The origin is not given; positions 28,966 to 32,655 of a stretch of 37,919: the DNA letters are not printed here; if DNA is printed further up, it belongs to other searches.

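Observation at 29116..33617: Mo/W-pterin oxidoreductase fused to a cysteine desulfurase next to an EgtD-type methyltransferase: the rare metallopterin-dependent (oxygen-independent) ergothioneine pathway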

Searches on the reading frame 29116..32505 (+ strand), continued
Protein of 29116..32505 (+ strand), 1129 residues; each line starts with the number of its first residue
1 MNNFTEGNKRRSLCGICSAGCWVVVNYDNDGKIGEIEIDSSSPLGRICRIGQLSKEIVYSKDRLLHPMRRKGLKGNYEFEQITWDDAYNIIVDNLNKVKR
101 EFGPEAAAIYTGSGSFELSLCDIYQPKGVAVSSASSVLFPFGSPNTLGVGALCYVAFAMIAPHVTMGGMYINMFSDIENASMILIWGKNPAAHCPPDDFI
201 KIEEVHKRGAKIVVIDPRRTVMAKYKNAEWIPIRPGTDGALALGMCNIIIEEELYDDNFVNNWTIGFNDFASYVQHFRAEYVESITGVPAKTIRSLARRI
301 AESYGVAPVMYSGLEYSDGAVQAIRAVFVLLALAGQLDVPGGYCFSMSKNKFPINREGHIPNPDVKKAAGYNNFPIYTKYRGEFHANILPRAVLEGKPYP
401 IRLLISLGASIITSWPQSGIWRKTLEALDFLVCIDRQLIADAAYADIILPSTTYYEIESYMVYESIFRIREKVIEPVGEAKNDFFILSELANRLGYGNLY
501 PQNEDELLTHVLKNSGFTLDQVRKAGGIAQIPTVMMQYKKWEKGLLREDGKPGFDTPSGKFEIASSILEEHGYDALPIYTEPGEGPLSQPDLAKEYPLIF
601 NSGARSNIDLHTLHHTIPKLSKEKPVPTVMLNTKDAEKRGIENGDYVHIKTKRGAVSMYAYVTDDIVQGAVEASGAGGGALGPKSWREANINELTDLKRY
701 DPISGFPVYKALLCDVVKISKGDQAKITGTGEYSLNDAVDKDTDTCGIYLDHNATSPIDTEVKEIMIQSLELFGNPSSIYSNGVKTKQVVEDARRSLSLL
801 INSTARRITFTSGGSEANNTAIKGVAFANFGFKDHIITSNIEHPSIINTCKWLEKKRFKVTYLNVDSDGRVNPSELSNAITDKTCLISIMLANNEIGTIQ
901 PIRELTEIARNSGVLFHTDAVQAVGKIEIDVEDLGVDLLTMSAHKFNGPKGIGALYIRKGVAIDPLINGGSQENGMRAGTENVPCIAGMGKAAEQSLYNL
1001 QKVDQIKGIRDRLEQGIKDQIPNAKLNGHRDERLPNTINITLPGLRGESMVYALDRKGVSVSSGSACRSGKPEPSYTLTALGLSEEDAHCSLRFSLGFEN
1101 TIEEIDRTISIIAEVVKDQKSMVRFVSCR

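Call 14: find_related_loci(query=A1, collection=genome_contigs, flank=6000)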
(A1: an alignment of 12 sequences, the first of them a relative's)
Query A1 (1129 aa) in genome_contigs; peptide patterns used: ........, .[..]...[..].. (x = any residue, [..] = any of these).
545 stretches matched a pattern; 523 encode a relative of the query (tblastn E <= 1e-3); the best 80 are kept; 80 distinct loci.
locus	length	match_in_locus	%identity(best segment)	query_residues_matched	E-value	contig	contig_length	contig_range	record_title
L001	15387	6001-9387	75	1-1129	0e+0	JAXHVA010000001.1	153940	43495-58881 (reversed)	MAG: Thermodesulfobacteriota bacterium isolate MAG65_tar_biofilm MAG65_1, whole genome shotgun sequence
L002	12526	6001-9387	74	1-1129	0e+0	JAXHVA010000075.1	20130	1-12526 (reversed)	MAG: Thermodesulfobacteriota bacterium isolate MAG65_tar_biofilm MAG65_75, whole genome shotgun sequence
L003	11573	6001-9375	73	5-1129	0e+0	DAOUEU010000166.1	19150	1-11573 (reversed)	MAG TPA_asm: Dehalococcoidia bacterium isolate N7_337 k137_1344744, whole genome shotgun sequence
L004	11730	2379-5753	73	5-1129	0e+0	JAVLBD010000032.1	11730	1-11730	MAG: Dehalococcoidia bacterium isolate Uz-K9-09 NODE_32_length_11730_cov_3.093710, whole genome shotgun sequence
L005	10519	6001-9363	73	9-1129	0e+0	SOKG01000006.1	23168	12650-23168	MAG: Dehalococcoidia bacterium isolate E44_bin56 NODE_657_length_23168_cov_6.138623, whole genome shotgun sequence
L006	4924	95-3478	72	1-1129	0e+0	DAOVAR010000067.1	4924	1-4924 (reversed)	MAG TPA_asm: Candidatus Bipolaricaulota bacterium isolate CSMAG_984 CSMAG_984_k141_2551196_length_4924_cov_5.9645, whole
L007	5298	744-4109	72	8-1129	0e+0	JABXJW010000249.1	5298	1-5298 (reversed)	MAG: Desulfobacterales bacterium isolate CR_Bin_276 NODE_410_length_5298_cov_8.721126, whole genome shotgun sequence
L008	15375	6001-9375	72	5-1129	0e+0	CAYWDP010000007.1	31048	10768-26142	MAG TPA_asm: uncultured Dehalococcoidia bacterium isolate SRP239594_co1_65 genome assembly, contig: NODE_368_length_3104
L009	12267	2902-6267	71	8-1129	0e+0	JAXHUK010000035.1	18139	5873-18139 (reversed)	MAG: Chloroflexota bacterium isolate MAG49_tar_biofilm MAG49_35, whole genome shotgun sequence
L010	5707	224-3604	70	3-1129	0e+0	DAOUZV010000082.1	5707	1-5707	MAG TPA_asm: Chloroflexota bacterium isolate CSMAG_962 CSMAG_962_k141_130673_length_5707_cov_7.0000, whole genome shotgu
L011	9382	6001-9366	70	8-1129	0e+0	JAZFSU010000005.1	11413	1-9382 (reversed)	MAG: Dehalococcoidia bacterium isolate BS2bin.16 BS2bin.16_5, whole genome shotgun sequence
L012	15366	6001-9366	69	8-1129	0e+0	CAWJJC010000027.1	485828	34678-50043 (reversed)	MAG: uncultured delta proteobacterium isolate MFD05442.bin.2.211 genome assembly, contig: contig_586, whole genome shotg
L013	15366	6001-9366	69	8-1129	0e+0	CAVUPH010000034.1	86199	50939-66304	MAG: uncultured delta proteobacterium isolate MFD05942.bin.2.166 genome assembly, contig: contig_72821, whole genome sho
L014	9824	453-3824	68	6-1129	0e+0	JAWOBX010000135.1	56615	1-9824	MAG: Dehalococcoidia bacterium isolate BLK3-3.bin.35 k191_1533232, whole genome shotgun sequence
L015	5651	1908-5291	68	1-1129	0e+0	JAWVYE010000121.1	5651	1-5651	MAG: Desulfobulbales bacterium isolate HN13.bin.26 k141_796623_length_5651_cov_11.6446, whole genome shotgun sequence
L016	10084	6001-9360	68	8-1129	0e+0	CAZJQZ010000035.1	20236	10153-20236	MAG TPA_asm: uncultured Dehalococcoidia bacterium isolate binchicken_co334_59 genome assembly, contig: NODE_4543_length_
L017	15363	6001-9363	67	8-1129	0e+0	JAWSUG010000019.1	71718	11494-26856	MAG: Desulfobulbaceae bacterium isolate B4G8CH4-05 NODE_19_length_71718_cov_14.508605, whole genome shotgun sequence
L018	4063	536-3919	68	1-1129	0e+0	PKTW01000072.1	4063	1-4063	MAG: Desulfobulbaceae bacterium isolate BM004 sc_11186, whole genome shotgun sequence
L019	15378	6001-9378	68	10-1129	0e+0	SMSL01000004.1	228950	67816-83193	Candidatus Brocadiaceae bacterium S225 S225a_contig00004, whole genome shotgun sequence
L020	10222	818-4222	68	1-1129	0e+0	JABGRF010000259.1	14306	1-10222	MAG: Candidatus Scalindua sp. isolate co234_bin73 NODE_7393_length_14306_cov_130.463055, whole genome shotgun sequence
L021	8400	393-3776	68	8-1129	0e+0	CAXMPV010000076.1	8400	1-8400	MAG: uncultured Thermodesulfobacteriota bacterium isolate 07C-BC-St04_bin.21.strict genome assembly, contig: NODE_76_len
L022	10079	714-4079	67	8-1129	0e+0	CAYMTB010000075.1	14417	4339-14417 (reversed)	MAG TPA_asm: uncultured Syntrophorhabdaceae bacterium isolate SRP142039_co1_93 genome assembly, contig: NODE_3370_length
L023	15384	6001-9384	67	8-1129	0e+0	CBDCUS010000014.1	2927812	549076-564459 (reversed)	MAG: Candidatus Scalinduaceae bacterium isolate 06c2e644-e4ca-4b95-b966-bf5aaa188cb2 genome assembly, contig: contig_14,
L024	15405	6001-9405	66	1-1129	0e+0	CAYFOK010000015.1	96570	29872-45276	MAG TPA_asm: uncultured Candidatus Scalindua sp. isolate ERP019367_co2_59 genome assembly, contig: NODE_243_length_96570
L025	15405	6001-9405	67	1-1129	0e+0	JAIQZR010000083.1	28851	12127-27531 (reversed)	MAG: Candidatus Scalindua sp. isolate OFTM180 OFTM180_82, whole genome shotgun sequence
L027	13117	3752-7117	67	14-1129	0e+0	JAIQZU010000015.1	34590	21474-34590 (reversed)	MAG: Candidatus Scalindua sp. isolate OFTM1 OFTM1_14, whole genome shotgun sequence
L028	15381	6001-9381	67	9-1129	0e+0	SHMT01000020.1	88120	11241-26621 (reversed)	MAG: Candidatus Scalindua sp. SCAELEC01 289, whole genome shotgun sequence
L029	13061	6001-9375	66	8-1129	0e+0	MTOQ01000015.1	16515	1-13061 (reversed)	MAG: Nitrospirae bacterium JdFR-81 JGI24020J35080_1001007, whole genome shotgun sequence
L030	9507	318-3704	65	4-1129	0e+0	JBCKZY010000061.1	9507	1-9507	Thermodesulfovibrionia bacterium isolate SLM_LV1_0208-G10 Node_61_length_9507_cov_63.245131, whole genome shotgun sequen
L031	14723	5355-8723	66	8-1129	0e+0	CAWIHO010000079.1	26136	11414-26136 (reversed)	MAG: uncultured delta proteobacterium isolate MFD03726.bin.2.118 genome assembly, contig: contig_58226, whole genome sho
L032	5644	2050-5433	65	9-1129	0e+0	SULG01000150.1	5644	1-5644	MAG: Candidatus Jettenia ecosi isolate J2 contig01299, whole genome shotgun sequence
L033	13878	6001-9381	66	9-1129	0e+0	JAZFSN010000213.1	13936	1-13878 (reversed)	MAG: Thermodesulfovibrionia bacterium isolate BS2bin.1 BS2bin.1_213, whole genome shotgun sequence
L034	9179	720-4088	65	8-1129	0e+0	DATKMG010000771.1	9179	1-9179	MAG TPA_asm: Terriglobia bacterium isolate SMAG_U14705 k141_1136641, whole genome shotgun sequence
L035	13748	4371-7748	65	10-1129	0e+0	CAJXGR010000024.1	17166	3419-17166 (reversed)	MAG TPA_asm: uncultured Spirochaetia bacterium isolate SRR4028170_bin.30_MetaBAT_v2.12.1_MAG genome assembly, contig: NO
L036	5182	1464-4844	66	9-1129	0e+0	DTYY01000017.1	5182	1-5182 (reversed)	MAG TPA_asm: Methanosarcinales archaeon isolate UWMA-0233 k99_1159404, whole genome shotgun sequence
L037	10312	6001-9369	66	8-1129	0e+0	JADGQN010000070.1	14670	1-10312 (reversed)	MAG: Syntrophobacterales bacterium isolate Chersky.21_67 contig-100_1468, whole genome shotgun sequence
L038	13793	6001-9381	65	9-1129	0e+0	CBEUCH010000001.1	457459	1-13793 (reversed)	MAG TPA_asm: uncultured bacterium isolate SRR19160658_binner12_Refined_30 genome assembly, contig: ERZ26800495.1, whole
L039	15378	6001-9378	65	9-1129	0e+0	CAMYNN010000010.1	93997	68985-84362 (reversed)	MAG: Thermodesulfovibrionia bacterium isolate FO_M_Nitrospinota_07.1 genome assembly, contig: scaffold_222, whole genome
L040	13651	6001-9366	64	8-1129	0e+0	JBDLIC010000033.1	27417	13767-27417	MAG: Nitrospirota bacterium isolate MAG011 MAG011_33, whole genome shotgun sequence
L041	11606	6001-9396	64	4-1129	0e+0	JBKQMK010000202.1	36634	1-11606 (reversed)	MAG: Desulfomonilaceae bacterium isolate LABRr1A1B1C__bin_124 LABRr1A1B1C_000000088635, whole genome shotgun sequence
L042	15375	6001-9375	65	7-1129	0e+0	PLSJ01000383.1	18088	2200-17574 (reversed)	MAG: Syntrophaceae bacterium isolate bog_1155 73.20120700_S1D.399_contig_361847, whole genome shotgun sequence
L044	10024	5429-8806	65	9-1129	0e+0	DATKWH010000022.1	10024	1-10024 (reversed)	MAG TPA_asm: Candidatus Bathyarchaeia archaeon isolate SMAG_U14158 k141_2772145, whole genome shotgun sequence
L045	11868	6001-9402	63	1-1129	0e+0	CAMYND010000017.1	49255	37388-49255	MAG: Thermodesulfovibrionia bacterium isolate FCS_M_Nitrospinota_09 genome assembly, contig: scaffold_621, whole genome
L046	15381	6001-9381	64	7-1129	0e+0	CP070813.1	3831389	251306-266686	MAG: Candidatus Zixiibacteriota bacterium isolate bin119 chromosome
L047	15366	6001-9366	65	8-1129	0e+0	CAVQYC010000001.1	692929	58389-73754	MAG: uncultured delta proteobacterium isolate MFD01828.bin.1.64 genome assembly, contig: contig_17396, whole genome shot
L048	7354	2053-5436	64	9-1129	0e+0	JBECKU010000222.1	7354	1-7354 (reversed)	MAG: Candidatus Sulfobium sp. isolate ETDI26 k127_638281, whole genome shotgun sequence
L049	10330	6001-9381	65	9-1129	0e+0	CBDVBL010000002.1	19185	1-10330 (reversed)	MAG TPA_asm: uncultured bacterium isolate SRR22302355_binner13_Refined_64 genome assembly, contig: ERZ25746546.355, whol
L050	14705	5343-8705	64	9-1129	0e+0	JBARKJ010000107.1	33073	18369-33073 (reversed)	MAG: Nitrospirota bacterium isolate MFD06091_ilm_asm_bin59 k127_803982, whole genome shotgun sequence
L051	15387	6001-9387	64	9-1129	0e+0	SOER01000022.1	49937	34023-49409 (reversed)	MAG: Candidatus Loosdrechtia aerotolerans isolate YC1 NODE_22_length_49937_cov_12.299056, whole genome shotgun sequence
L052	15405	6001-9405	63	1-1129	0e+0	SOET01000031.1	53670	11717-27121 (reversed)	MAG: Candidatus Kuenenia hertensis isolate YC6 NODE_1736_length_53670_cov_260.957978, whole genome shotgun sequence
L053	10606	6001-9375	64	6-1129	0e+0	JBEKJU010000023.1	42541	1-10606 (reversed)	MAG: Syntrophorhabdales bacterium isolate SPRUCE 330 SPRUCE_330_23, whole genome shotgun sequence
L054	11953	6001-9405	64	1-1129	0e+0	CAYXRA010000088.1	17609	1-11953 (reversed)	MAG TPA_asm: uncultured Calditrichaceae bacterium isolate SRP141376_co2_326 genome assembly, contig: NODE_6538_length_17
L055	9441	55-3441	63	8-1129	0e+0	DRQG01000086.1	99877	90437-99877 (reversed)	MAG TPA_asm: Caldithrix abyssi isolate HyVt-577 HyVt-577_k145_404174, whole genome shotgun sequence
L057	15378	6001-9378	63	9-1129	0e+0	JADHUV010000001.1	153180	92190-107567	MAG: Nitrospira sp. isolate BS150m-G55 BS-150m-C45, whole genome shotgun sequence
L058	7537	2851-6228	63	9-1129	0e+0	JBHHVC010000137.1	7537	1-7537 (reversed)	MAG: Candidatus Zixiibacteriota bacterium isolate S.4.sp3_bin.43 NODE_4595_length_7537_cov_4.905774, whole genome shotgu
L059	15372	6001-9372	63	10-1129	0e+0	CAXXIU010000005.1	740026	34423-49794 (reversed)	MAG: Desulfomonilaceae bacterium isolate 24c7a18b-b8c2-4fbd-b8d1-4b4dc3bc9637 genome assembly, contig: contig_5, whole g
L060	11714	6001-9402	62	1-1129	0e+0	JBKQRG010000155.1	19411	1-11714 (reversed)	MAG: Desulfomonilaceae bacterium isolate MGr2D2E2F__bin_53 MGr2D2E2F_000000094466, whole genome shotgun sequence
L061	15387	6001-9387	62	7-1129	0e+0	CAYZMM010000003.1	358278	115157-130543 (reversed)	MAG TPA_asm: uncultured Thermodesulfobacteriota bacterium isolate SRP141376_co2_50 genome assembly, contig: NODE_17_leng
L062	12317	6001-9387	64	7-1129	0e+0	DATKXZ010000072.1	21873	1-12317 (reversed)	MAG TPA_asm: Desulfobacteria bacterium isolate SMAG_U14206 k141_5036854, whole genome shotgun sequence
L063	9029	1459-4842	63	8-1129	0e+0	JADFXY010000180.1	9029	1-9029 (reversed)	MAG: Deltaproteobacteria bacterium isolate nDJH2bin9 nDJH2_bin9_NODE_180_length_9029_cov_3.534531, whole genome shotgun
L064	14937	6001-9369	63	10-1129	0e+0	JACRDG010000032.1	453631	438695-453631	MAG: Desulfomonile tiedjei isolate NC_groundwater_1666_Pr3_B-0.1um_58_14 SR-2_scaffold_141_717427, whole genome shotgun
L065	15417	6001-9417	62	1-1129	0e+0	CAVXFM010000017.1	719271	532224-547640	MAG: uncultured delta proteobacterium isolate MFD02416.bin.1.343 genome assembly, contig: contig_52606, whole genome sho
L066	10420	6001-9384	62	8-1129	0e+0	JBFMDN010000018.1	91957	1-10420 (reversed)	MAG: Thermodesulfobacteriota bacterium isolate MAG220 MAG220_18, whole genome shotgun sequence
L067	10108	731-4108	63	8-1129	0e+0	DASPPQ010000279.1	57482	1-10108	MAG TPA_asm: Thermodesulfobacteriota bacterium isolate SMAG_U12177 k141_266878, whole genome shotgun sequence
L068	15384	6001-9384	62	8-1129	0e+0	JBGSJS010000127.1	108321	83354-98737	MAG: Desulfomonilaceae bacterium isolate JTS-AC162 k141_2432886, whole genome shotgun sequence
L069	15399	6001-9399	62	2-1129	0e+0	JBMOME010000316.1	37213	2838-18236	MAG: Thermodesulfobacteriota bacterium isolate Betzabe_MAG042 MAG042_316, whole genome shotgun sequence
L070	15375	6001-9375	63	9-1129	0e+0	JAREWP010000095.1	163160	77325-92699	MAG: Candidatus Magnetocorallium paracelense isolate XS-1 k255_41604, whole genome shotgun sequence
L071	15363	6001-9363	63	9-1129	0e+0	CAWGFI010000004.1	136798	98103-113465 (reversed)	MAG: uncultured delta proteobacterium isolate MFD05684.bin.2.29 genome assembly, contig: contig_111489, whole genome sho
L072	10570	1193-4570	63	10-1129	0e+0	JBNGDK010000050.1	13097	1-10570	MAG: Candidatus Methanospirareceae archaeon isolate E05-026 bin11.fa-50, whole genome shotgun sequence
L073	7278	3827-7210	64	10-1129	0e+0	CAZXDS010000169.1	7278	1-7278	MAG TPA_asm: uncultured Melioribacteraceae bacterium isolate SRP128015_co1_473 genome assembly, contig: NODE_17673_lengt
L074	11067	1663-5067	62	1-1129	0e+0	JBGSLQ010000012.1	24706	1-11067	MAG: Desulfomonilaceae bacterium isolate JTS-AC162 k141_844310, whole genome shotgun sequence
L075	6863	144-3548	61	1-1129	0e+0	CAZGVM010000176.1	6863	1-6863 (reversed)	MAG TPA_asm: uncultured Desulfomonile sp. isolate SRP272421_co3_106 genome assembly, contig: NODE_38710_length_6863_cov_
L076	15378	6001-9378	63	10-1129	0e+0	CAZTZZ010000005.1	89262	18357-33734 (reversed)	MAG TPA_asm: uncultured Ignavibacteriaceae bacterium isolate binchicken_co275_501 genome assembly, contig: NODE_160_leng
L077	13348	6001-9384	62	8-1129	0e+0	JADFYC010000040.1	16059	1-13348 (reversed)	MAG: Deltaproteobacteria bacterium isolate nDJH6bin12 nDJH6_bin12_NODE_40_length_16059_cov_2.542922, whole genome shotgu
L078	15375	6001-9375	63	8-1129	0e+0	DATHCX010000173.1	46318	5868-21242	MAG TPA_asm: Desulfomonilaceae bacterium isolate SMAG_U12378 k141_969170, whole genome shotgun sequence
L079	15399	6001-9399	62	3-1129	0e+0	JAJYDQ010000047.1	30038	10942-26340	MAG: Deltaproteobacteria bacterium isolate DBS1-1.bin110 NODE_2388_length_30038_cov_1.922169, whole genome shotgun seque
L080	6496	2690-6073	63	8-1129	0e+0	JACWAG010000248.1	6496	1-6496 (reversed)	MAG: Syntrophaceae bacterium isolate B_PRO_05 k141_161299, whole genome shotgun sequence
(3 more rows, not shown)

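Call 39: search_protein_families(library=pfam, proteins=[L001:4300-5796:+, L001:3482-4192:+, L001:9494-10369:-, L001:10584-11555:-, L001:1794-3389:+, L001:12329-14029:+])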
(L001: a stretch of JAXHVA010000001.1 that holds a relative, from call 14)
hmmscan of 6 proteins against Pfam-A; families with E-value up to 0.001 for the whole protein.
L001:4300-5796:+ (498 aa): 2 families
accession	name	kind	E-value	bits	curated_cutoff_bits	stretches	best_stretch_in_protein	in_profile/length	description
PF00171.27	Aldedh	-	7.9e-183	608.6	23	1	12-478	1-461/461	Aldehyde dehydrogenase family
PF05893.19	LuxC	-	9.1e-05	21.9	21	1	134-313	78-261/401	Acyl-CoA reductase (LuxC)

L001:3482-4192:+ (236 aa): 2 families
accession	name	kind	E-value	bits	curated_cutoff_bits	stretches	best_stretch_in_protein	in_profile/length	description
PF04016.18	DUF364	-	6e-35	120.5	23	1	84-221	3-146/147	Putative heavy-metal chelation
PF13938.11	DUF4213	-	3.4e-10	40.5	23.5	1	9-67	26-74/75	Putative heavy-metal chelation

L001:9494-10369:- (291 aa): 0 families

L001:10584-11555:- (323 aa): 3 families
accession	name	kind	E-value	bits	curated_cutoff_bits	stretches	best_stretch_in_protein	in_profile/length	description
PF00107.32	ADH_zinc_N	-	6.9e-22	78.2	31.8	1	149-280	1-128/129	Zinc-binding dehydrogenase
PF16912.11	Glu_dehyd_C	-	3.1e-11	43.6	34.9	1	141-318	33-209/211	Glucose dehydrogenase C-terminus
PF08240.17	ADH_N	-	1.1e-07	32.5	23.5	1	27-90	2-65/104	Alcohol dehydrogenase GroES-like domain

L001:1794-3389:+ (531 aa): 2 families
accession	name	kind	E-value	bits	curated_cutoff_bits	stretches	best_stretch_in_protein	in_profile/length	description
PF00384.28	Molybdopterin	-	3.2e-52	178.1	24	1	1-331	98-352/353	Molybdopterin oxidoreductase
PF01568.27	Molydop_binding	-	2.1e-30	105.5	26.8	1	416-522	1-110/110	Molydopterin dinucleotide binding domain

L001:12329-14029:+ (566 aa): 1 family
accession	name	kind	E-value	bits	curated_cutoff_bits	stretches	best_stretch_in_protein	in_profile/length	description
PF01642.28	MM_CoA_mutase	-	5.7e-150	500.7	22.1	1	39-560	3-512/512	Methylmalonyl-CoA mutase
